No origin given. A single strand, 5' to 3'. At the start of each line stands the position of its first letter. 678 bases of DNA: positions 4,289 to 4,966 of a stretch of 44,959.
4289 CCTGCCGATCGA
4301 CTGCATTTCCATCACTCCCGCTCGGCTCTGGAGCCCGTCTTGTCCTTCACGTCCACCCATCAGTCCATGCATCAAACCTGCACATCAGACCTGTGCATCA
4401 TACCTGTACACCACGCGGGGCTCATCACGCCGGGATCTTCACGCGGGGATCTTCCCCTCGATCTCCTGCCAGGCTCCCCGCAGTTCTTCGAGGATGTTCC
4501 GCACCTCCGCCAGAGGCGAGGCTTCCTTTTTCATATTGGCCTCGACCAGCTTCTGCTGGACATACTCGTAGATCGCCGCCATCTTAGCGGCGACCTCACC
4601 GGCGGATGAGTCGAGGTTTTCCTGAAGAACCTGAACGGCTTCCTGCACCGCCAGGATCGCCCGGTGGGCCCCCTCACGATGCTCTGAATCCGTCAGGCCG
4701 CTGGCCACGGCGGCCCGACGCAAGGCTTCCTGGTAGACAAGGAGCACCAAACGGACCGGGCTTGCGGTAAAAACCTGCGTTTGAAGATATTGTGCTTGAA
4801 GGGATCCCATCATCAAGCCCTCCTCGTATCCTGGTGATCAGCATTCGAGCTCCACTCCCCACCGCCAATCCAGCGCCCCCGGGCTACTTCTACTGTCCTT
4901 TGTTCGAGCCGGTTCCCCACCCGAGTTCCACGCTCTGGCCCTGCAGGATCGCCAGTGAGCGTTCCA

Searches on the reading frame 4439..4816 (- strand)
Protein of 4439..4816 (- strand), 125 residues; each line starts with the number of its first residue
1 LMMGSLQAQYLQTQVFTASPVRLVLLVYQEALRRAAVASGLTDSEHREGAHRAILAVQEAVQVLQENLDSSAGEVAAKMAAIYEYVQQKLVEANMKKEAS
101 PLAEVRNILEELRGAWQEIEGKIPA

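Call 48: search_protein_families(library=pfam, proteins=[window:4439-4816:-], max_evalue=0.001)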
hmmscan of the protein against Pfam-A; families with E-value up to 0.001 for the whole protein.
window:4439-4816:- (125 aa): 1 family
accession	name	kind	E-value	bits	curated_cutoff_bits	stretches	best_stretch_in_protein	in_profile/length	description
PF02561.19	FliS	-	1.2e-29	103.3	26.7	1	8-119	2-114/115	Flagellar protein FliS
